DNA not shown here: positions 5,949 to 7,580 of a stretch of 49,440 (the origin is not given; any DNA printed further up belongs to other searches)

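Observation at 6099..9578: Candidate undescribed envelope soft-metal module: Met-rich barrel, Cys/His/Met anchor protein and two exported metallothionein-like peptides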

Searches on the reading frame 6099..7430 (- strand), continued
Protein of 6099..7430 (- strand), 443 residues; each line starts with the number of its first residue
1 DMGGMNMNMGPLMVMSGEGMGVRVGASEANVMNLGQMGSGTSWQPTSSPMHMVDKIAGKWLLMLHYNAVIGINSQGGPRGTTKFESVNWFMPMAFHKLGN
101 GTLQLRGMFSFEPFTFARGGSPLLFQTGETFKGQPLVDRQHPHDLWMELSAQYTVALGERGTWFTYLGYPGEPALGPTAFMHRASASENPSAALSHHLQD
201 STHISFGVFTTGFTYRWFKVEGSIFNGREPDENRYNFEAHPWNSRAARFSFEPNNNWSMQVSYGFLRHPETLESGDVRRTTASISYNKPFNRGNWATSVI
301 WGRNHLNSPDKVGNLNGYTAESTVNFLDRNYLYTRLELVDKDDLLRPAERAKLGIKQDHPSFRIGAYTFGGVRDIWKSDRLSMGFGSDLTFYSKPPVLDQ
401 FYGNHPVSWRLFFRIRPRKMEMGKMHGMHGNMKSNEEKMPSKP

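Call 46: find_encoding_contigs(protein=P0229, flank=7000, max_places=3)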
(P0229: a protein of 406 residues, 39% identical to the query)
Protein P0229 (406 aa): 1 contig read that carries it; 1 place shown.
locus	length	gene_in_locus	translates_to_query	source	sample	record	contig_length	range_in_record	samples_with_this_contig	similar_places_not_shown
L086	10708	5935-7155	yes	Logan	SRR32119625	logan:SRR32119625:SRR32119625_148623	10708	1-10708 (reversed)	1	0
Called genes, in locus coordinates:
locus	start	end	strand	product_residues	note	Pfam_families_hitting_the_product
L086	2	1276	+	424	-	?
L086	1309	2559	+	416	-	PF25919:BSH_CusB, PF25973:BSH_CzcB, PF25869:3HB_CusB, PF25944:Beta-barrel_RND, PF25954:Beta-barrel_RND_2, PF25975:CzcB_C (weak)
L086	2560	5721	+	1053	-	PF00873:ACR_tran, PF03176:MMPL (weak)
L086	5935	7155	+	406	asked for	-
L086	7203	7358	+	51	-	PF04945:YHS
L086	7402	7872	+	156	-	-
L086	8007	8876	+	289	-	PF04055:Radical_SAM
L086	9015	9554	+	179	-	PF09832:DUF2059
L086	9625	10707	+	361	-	?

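Call 47: find_encoding_contigs(protein=P0129, flank=7000, max_places=3)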
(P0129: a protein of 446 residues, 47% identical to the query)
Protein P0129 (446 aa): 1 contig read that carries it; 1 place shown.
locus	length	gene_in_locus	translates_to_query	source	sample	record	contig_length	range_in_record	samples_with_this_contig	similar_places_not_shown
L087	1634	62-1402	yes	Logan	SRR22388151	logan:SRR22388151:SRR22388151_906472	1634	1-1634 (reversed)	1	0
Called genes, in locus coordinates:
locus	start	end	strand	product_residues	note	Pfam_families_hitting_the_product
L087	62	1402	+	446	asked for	-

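Call 48: find_encoding_contigs(protein=P0257, flank=7000, max_places=3)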
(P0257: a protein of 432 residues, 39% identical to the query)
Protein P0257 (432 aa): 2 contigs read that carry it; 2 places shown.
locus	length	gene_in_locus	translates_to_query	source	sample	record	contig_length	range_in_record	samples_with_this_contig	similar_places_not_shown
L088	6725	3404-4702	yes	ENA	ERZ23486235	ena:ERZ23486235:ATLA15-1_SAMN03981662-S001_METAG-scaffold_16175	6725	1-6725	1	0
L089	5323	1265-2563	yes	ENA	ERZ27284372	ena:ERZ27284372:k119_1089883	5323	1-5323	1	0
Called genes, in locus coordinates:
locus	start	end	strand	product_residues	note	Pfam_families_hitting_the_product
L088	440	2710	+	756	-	PF00324:AA_permease, PF13520:AA_permease_2, PF00582:Usp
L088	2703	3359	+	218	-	PF05552:MS_channel_1st_1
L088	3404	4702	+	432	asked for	-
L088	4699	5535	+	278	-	PF01925:TauE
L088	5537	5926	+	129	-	PF07843:DUF1634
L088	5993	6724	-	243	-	?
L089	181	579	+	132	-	-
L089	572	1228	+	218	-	PF05552:MS_channel_1st_1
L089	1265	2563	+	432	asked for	-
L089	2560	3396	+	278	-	PF01925:TauE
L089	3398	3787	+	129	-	PF07843:DUF1634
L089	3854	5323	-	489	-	?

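Call 49: find_encoding_contigs(protein=P0141, flank=7000, max_places=3)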
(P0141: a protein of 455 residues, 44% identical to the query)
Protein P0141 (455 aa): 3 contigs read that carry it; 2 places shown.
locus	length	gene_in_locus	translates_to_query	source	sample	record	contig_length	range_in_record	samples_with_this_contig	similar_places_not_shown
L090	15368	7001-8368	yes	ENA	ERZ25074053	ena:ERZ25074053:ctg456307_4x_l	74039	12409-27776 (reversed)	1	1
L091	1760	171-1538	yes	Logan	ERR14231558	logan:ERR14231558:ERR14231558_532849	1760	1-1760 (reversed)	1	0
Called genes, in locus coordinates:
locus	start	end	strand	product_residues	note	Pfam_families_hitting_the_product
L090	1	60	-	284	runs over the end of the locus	PF13369:Transglut_core2, PF13371:TPR_9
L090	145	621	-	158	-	PF09837:DUF2064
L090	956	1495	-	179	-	-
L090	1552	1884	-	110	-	PF12732:YtxH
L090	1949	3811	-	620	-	PF01541:GIY-YIG, PF27096:UvrC_M, PF02151:UVR, PF22920:UvrC_RNaseH, PF08459:UvrC_RNaseH_dom, PF00633:HHH (faint), PF14520:HHH_5, PF12826:HHH_2 (weak), +1 more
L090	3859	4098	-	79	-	PF02604:PhdYeFM_antitox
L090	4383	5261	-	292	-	PF00850:Hist_deacetyl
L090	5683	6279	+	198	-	PF13442:Cytochrome_CBB3, PF00034:Cytochrom_C (weak)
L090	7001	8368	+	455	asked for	-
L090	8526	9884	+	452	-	PF01595:CNNM, PF00571:CBS, PF03471:CorC_HlyC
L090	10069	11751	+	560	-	PF25323:6TM_PilS, PF00512:HisKA, PF02518:HATPase_c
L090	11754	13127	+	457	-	PF00072:Response_reg, PF00158:Sigma54_activat, PF14532:Sigma54_activ_2, PF00004:AAA (weak), PF07728:AAA_5, PF25601:AAA_lid_14, PF02954:HTH_8 (weak)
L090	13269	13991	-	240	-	-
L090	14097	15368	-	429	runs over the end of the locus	PF00375:SDF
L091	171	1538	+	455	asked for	-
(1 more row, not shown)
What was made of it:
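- Some distant homologues lie in non-metal contexts (calls 48, 49).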

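Call 50: find_encoding_contigs(protein=P0176, flank=7000, max_places=3)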
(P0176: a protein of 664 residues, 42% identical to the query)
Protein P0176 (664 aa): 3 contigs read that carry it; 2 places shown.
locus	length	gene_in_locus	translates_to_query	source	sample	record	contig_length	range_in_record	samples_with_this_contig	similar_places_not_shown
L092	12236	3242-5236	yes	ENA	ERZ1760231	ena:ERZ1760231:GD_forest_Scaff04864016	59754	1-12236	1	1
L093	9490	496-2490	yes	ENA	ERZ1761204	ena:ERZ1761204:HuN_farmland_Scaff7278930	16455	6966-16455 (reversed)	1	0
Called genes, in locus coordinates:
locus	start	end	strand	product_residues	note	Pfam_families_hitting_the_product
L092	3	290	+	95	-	?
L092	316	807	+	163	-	-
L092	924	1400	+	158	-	PF03860:Csp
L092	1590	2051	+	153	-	PF03965:Penicillinase_R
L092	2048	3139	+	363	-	PF05569:Peptidase_M56, PF01435:Peptidase_M48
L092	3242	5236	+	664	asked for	-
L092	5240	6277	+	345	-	PF00033:Cytochrome_B, PF13631:Cytochrom_B_N_2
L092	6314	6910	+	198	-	-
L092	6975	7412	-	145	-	PF03713:DUF305, PF13628:DUF4142 (weak)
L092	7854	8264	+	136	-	-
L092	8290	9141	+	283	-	PF10670:DUF4198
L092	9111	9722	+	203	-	PF13474:SnoaL_3 (weak), PF14534:DUF4440, PF12680:SnoaL_2 (weak)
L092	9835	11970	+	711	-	PF00122:E1-E2_ATPase, PF00702:Hydrolase, PF12710:HAD (weak), PF08282:Hydrolase_3 (faint)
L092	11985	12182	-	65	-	-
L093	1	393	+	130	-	?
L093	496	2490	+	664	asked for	-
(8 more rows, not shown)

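Call 71: search_protein_families(library=pfam, proteins=[P0181, P0128, P0189, P0270, P0235, P0154, P0170], max_evalue=0.01)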
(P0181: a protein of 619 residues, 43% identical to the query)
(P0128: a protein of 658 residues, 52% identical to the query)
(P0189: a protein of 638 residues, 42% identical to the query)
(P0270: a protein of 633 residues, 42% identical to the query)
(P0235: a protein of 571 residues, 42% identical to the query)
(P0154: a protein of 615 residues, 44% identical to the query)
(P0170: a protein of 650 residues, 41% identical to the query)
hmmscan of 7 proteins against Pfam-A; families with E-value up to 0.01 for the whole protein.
P0181 (619 aa): 3 families
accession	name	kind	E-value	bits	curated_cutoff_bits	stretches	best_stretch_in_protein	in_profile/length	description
PF02630.20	SCO1-SenC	-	1.8e-30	106.1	22.8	1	63-182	14-132/134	SCO1/SenC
PF13905.12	Thioredoxin_8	-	3.5e-05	24.5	27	1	70-119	1-49/94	Thioredoxin-like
PF00578.27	AhpC-TSA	-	0.00026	21.4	26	1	63-126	18-80/124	AhpC/TSA family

P0128 (658 aa): 0 families

P0189 (638 aa): 0 families

P0270 (633 aa): 0 families

P0235 (571 aa): 0 families

P0154 (615 aa): 1 family
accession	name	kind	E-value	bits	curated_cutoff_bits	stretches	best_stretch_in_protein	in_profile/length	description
PF17830.6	STI1-HOP_DP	-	0.00016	21.9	29.1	0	559-588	1-30/55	STI1/HOP, DP domain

P0170 (650 aa): 0 families
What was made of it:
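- SCO1/SenC, E 1.8e-30 (call 71). A SCO1/SenC domain is fused to the barrel N-terminus in one homologue (call 71).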

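Call 72: search_solved_structures(query=A2, max_evalue=10, show_alignments=2)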
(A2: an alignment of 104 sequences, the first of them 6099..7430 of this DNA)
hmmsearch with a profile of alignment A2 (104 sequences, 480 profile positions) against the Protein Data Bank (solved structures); distinct sequences matched with E-value up to 10: 0.
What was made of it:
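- On CopB/PcoB (PF05275): The family profile A2 against all PDB sequences, which include 7PGE, gave no hit at E<=10 (call 72).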

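Call 75: search_dna_similar(query=window:6099-7430:-, collection=plasmids, mode=protein, max_evalue=0.001, max_rows=20)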
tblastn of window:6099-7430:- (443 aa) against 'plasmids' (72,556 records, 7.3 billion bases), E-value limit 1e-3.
Records with a match: 3; places in all: 3; records where one place covers at least 80% of the query: 2.
Best place of each record, by identity: <60% 3.
By first word of the organism name: Sphingobium 2; Pontibacter 1.
By predicted mobility (MOB-suite, as given by PLSDB): mobilizable 1; non-mobilizable 1; conjugative 1.
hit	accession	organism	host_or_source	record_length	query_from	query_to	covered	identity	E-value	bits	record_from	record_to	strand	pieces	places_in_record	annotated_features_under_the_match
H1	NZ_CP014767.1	Pontibacter akesuensis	mixed culture,desert soil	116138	38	417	86%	43.1%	9e-83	285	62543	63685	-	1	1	hypothetical protein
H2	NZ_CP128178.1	Sphingobium baderi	mixed culture,activated sludge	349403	39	416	85%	42.3%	2e-80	278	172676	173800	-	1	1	hypothetical protein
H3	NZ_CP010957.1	Sphingobium sp. YBL2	cell culture,soil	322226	39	345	69%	47.6%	2e-75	263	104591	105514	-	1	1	hypothetical protein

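Call 77: get_annotated_region(hit=H1, flank=9000)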
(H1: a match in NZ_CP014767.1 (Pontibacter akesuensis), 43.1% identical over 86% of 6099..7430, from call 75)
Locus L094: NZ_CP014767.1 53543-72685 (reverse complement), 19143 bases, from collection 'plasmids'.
description: Pontibacter akesuensis strain AKS 1T plasmid Paks1, complete sequence
organism: Pontibacter akesuensis (NCBI taxid 388950)
taxonomy: Bacteria; Bacteroidota; Cytophagia; Cytophagales; Hymenobacteraceae; Pontibacter; Pontibacter akesuensis
host: -; source: mixed culture,desert soil; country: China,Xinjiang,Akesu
typing (MOB-suite, as given by PLSDB): mobilizable; replicon rep_cluster_1700; relaxase MOBP
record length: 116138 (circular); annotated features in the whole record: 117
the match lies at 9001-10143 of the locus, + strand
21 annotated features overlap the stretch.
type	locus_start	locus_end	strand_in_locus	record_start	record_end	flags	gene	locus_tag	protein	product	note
CDS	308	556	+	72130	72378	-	-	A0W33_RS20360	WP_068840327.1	hypothetical protein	-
CDS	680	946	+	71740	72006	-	-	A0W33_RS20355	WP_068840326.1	hypothetical protein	-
CDS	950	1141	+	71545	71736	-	-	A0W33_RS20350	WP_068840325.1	hypothetical protein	-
CDS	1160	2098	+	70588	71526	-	-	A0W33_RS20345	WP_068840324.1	ArdC-like ssDNA-binding domain-containing protein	-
CDS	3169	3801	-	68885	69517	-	-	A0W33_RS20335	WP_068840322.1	DUF2911 domain-containing protein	-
CDS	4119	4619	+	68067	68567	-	-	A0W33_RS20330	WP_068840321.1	hypothetical protein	-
CDS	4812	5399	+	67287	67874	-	-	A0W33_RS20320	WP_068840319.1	helix-turn-helix domain-containing protein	-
CDS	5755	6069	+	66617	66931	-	-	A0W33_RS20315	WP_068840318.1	hypothetical protein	-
CDS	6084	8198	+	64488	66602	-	-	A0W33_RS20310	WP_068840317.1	copper-translocating P-type ATPase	GO:0006825 - copper ion transport [Evidence IEA]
CDS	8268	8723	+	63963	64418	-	-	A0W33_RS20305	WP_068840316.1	hypothetical protein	-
CDS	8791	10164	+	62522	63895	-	-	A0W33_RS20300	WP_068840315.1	hypothetical protein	-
CDS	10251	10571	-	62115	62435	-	-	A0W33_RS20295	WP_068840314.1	four-helix bundle copper-binding protein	-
CDS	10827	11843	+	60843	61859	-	-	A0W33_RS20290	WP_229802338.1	ion channel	-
CDS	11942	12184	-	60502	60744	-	-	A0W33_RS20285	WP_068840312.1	hypothetical protein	-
CDS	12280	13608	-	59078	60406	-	-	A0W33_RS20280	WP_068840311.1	trehalase-like protein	-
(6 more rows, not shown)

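Call 78: get_annotated_region(hit=H2, flank=9000)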
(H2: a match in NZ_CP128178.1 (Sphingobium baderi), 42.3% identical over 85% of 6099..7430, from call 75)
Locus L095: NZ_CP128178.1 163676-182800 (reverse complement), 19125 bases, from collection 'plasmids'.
description: Sphingobium baderi strain SC-1 plasmid unnamed1, complete sequence
organism: Sphingobium baderi (NCBI taxid 1332080)
taxonomy: Bacteria; Pseudomonadota; Alphaproteobacteria; Sphingomonadales; Sphingomonadaceae; Sphingobium; Sphingobium baderi
host: -; source: mixed culture,activated sludge; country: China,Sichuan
typing (MOB-suite, as given by PLSDB): non-mobilizable; mating-pair formation MPF_F
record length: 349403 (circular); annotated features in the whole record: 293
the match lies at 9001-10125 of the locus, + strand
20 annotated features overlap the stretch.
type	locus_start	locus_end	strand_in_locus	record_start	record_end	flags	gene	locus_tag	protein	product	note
CDS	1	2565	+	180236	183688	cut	-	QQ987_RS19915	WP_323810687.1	response regulator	GO:0000160 - phosphorelay signal transduction system [Evidence IEA]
CDS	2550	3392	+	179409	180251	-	-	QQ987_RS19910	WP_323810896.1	protein-glutamate O-methyltransferase CheR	GO:0032259 - methylation [Evidence IEA]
CDS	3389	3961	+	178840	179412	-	-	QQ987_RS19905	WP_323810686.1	chemotaxis protein CheB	-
CDS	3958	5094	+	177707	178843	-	-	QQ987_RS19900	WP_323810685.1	hybrid sensor histidine kinase/response regulator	-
CDS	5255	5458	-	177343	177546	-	-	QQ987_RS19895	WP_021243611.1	hypothetical protein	-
CDS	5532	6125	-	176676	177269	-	-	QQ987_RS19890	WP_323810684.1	CDP-alcohol phosphatidyltransferase family protein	-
CDS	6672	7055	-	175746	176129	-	-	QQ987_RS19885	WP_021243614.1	MerR family transcriptional regulator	GO:0006355 - regulation of DNA-templated transcription [Evidence IEA]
CDS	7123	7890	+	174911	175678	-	-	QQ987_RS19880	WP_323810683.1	glutaredoxin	-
CDS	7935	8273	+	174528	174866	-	-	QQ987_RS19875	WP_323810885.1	hypothetical protein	-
CDS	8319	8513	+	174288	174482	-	-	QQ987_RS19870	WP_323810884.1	hypothetical protein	-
CDS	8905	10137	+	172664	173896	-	-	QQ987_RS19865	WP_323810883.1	hypothetical protein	-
CDS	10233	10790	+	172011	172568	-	-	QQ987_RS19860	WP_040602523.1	DUF305 domain-containing protein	-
CDS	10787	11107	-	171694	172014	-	-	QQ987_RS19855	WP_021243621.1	hypothetical protein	-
CDS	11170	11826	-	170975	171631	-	-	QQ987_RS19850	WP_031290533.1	isoprenylcysteine carboxylmethyltransferase family protein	-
CDS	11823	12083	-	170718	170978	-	-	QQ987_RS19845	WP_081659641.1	DUF2933 domain-containing protein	-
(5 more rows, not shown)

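Call 83: search_protein_families(library=pfam, proteins=[L095:7935-8273:+, L095:8319-8513:+, L094:8268-8723:+, L095:10787-11107:-, L095:12097-12447:-, L095:7123-7890:+, L094:5755-6069:+, L094:10251-10571:-], max_evalue=1)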
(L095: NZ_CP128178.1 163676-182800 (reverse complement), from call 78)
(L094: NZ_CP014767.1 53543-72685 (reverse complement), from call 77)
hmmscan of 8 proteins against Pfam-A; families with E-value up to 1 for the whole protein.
L095:7935-8273:+ (112 aa): 1 family
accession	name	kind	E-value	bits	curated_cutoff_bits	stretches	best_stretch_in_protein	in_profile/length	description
PF06809.16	NPDC1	-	0.13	11.7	23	1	2-68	3-66/352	Neural proliferation differentiation control-1 protein (NPDC1)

L095:8319-8513:+ (64 aa): 0 families

L094:8268-8723:+ (151 aa): 5 families
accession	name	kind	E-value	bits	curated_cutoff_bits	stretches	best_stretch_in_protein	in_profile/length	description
PF20302.4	HisK-N-like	-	0.00025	21.7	27.8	1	31-128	5-104/132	HisK-N-like globin domain of the ASK signalosome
PF09921.14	DUF2153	-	0.099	12.9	23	1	84-147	54-118/123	Uncharacterized protein conserved in archaea (DUF2153)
PF06426.19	SATase_N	-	0.14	12.9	21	1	34-114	19-95/105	Serine acetyltransferase, N-terminal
PF04748.18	Polysacc_deac_2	-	0.18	11.3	27.5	1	68-134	57-122/212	Divergent polysaccharide deacetylase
PF10436.14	BCDHK_Adom3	-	0.35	11.2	24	1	99-150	76-129/160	Mitochondrial branched-chain alpha-ketoacid dehydrogenase kinase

L095:10787-11107:- (106 aa): 2 families
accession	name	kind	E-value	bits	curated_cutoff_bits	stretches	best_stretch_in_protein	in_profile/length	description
PF18926.5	DUF5676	-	0.00029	22.1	27.6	1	2-74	4-81/82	2TM family of unknown function (DUF5676)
PF24560.1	zf-C2H2_OTU1_C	-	0.3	11.2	27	1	88-98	1-11/35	Ubiquitin thioesterase OTU1, C-terminal C2H2-type zinc finger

L095:12097-12447:- (116 aa): 0 families

L095:7123-7890:+ (255 aa): 4 families
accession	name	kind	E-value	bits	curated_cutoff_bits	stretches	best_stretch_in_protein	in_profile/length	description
PF07291.16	MauE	-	2.2e-12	47.8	27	1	125-249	5-126/128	Methylamine utilisation protein MauE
PF00462.30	Glutaredoxin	-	1.4e-07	32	22.9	1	25-75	9-60/60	Glutaredoxin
PF07681.17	DoxX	-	0.016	16.3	23.6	1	131-207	8-83/85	DoxX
PF13417.12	GST_N_3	-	0.087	13.6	22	1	24-66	6-48/75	Glutathione S-transferase, N-terminal domain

L094:5755-6069:+ (104 aa): 0 families

L094:10251-10571:- (106 aa): 1 family
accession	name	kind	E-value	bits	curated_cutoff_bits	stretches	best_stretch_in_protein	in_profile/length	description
PF03860.21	DUF326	-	3.7e-13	49.3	20.4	2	63-81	3-21/21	Domain of Unknown Function (DUF326)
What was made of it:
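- Closest known: Bacterial metallothioneins. Same: A Csp/DUF326 gene is a neighbour of distant barrel homologues (calls 50, 77, 83).
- YHS (call 46); Csp, DUF305 and a BlaI-like repressor (call 50); a copper ATPase plus a DUF326 copper-binding protein on a Pontibacter plasmid (calls 77, 83).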

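Call 84: get_annotated_region(hit=H3, flank=9000)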
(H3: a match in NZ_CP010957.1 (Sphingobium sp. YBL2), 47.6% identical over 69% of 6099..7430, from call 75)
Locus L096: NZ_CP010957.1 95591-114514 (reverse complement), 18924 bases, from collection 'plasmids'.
description: Sphingobium sp. YBL2 plasmid 3pYBL2-3, complete sequence
organism: Sphingobium sp. YBL2 (NCBI taxid 484429)
taxonomy: Bacteria; Pseudomonadota; Alphaproteobacteria; Sphingomonadales; Sphingomonadaceae; Sphingobium; Sphingobium sp. YBL2
host: -; source: cell culture,soil; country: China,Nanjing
typing (MOB-suite, as given by PLSDB): conjugative; relaxase MOBF; mating-pair formation MPF_T
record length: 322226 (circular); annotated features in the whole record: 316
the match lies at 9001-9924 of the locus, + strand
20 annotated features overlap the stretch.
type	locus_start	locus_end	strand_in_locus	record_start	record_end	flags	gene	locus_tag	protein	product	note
CDS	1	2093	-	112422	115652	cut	-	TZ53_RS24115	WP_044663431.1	hypothetical protein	-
CDS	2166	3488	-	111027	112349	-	-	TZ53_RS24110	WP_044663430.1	hypothetical protein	-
CDS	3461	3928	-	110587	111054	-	-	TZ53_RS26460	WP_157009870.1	hypothetical protein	-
CDS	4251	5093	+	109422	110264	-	-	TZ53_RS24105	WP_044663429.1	hypothetical protein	-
CDS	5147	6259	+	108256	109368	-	-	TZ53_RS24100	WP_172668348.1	ATP-binding protein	-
CDS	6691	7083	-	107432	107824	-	-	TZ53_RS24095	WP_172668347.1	MerR family transcriptional regulator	GO:0006355 - regulation of DNA-templated transcription [Evidence IEA]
CDS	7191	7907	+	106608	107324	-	-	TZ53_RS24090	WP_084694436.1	glutaredoxin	-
CDS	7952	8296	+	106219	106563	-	-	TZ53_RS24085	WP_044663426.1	hypothetical protein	-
CDS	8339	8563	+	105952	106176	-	-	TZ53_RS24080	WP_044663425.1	hypothetical protein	-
CDS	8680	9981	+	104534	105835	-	-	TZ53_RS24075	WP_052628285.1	hypothetical protein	-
CDS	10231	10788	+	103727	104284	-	-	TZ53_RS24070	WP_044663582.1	DUF305 domain-containing protein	-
CDS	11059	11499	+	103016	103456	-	-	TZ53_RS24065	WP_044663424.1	hypothetical protein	-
CDS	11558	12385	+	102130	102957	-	-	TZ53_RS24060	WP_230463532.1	sigma-70 family RNA polymerase sigma factor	-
CDS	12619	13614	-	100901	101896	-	-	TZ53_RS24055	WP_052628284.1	alpha/beta hydrolase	-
CDS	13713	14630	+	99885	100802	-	-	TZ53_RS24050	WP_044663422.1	LysR family transcriptional regulator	-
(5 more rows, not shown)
